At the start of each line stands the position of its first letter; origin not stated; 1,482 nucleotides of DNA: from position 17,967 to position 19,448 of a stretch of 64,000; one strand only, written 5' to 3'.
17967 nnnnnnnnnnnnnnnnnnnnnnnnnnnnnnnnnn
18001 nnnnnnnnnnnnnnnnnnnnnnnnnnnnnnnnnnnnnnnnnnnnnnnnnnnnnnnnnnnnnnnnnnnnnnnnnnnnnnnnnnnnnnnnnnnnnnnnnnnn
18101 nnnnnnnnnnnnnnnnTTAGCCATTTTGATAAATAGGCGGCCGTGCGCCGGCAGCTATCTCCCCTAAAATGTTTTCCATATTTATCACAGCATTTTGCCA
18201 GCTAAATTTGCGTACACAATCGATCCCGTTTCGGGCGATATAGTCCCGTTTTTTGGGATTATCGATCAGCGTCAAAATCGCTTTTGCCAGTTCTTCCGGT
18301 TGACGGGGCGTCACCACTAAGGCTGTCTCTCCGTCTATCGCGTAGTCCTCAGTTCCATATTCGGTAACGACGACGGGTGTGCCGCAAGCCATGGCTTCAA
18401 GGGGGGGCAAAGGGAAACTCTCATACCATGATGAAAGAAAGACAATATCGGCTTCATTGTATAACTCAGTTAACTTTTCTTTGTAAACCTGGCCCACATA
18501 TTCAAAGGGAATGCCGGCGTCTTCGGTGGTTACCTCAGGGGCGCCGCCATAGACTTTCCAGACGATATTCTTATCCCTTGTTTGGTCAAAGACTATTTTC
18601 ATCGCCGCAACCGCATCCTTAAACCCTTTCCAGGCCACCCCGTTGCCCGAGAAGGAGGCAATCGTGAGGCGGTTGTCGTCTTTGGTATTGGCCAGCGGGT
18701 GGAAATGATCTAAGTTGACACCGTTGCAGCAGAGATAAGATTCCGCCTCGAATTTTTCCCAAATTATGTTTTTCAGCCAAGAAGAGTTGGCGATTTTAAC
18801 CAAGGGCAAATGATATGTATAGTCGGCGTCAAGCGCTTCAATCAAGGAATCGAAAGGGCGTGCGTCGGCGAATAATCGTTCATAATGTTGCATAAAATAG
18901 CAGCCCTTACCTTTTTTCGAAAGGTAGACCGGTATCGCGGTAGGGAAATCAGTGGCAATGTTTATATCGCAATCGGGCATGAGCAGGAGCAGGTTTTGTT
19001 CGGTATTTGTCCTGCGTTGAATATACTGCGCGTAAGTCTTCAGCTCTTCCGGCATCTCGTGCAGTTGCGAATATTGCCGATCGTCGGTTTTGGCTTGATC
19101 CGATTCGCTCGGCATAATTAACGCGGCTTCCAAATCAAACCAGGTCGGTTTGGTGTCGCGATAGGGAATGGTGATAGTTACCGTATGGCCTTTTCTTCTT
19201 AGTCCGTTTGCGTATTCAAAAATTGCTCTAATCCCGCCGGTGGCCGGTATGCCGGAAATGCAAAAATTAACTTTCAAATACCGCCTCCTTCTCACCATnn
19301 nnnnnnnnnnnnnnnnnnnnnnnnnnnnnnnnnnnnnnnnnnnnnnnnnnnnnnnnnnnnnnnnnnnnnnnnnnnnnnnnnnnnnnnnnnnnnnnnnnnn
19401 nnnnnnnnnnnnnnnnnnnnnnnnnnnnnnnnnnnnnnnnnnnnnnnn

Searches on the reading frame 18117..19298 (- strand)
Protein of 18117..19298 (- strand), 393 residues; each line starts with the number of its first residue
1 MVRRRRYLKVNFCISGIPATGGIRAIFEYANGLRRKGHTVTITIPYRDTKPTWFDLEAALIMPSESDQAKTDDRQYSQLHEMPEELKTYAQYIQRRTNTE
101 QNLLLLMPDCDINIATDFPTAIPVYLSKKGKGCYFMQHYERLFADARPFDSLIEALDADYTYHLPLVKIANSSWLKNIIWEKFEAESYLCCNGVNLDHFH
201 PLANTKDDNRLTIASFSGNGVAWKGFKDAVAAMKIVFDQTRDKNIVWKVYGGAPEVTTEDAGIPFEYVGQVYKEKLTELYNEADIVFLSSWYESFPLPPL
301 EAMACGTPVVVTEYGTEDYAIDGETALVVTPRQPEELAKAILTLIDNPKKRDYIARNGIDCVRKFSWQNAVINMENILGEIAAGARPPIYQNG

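Call 11: search_protein_families(library=pfam, proteins=[window:18117-19298:-], max_evalue=0.0001)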
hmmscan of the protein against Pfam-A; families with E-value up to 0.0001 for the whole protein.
window:18117-19298:- (393 aa): 5 families
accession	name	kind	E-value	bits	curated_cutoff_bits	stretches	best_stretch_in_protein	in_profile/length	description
PF00534.26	Glycos_transf_1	-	1.7e-26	93.2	26.4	1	212-358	16-169/172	Glycosyl transferases group 1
PF13692.12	Glyco_trans_1_4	-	6.4e-25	88.5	27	1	216-347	6-142/142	Glycosyl transferases group 1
PF13524.12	Glyco_trans_1_2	-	5.3e-12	46.3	25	1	247-369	17-137/144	Glycosyl transferase-like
PF20706.3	GT4-conflict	-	1.1e-06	28.3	26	1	223-313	211-312/385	Family 4 Glycosyltransferase in conflict systems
PF22772.2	WsaF_C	-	9.9e-05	22.6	27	0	226-341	16-132/133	WsaF, C-terminal domain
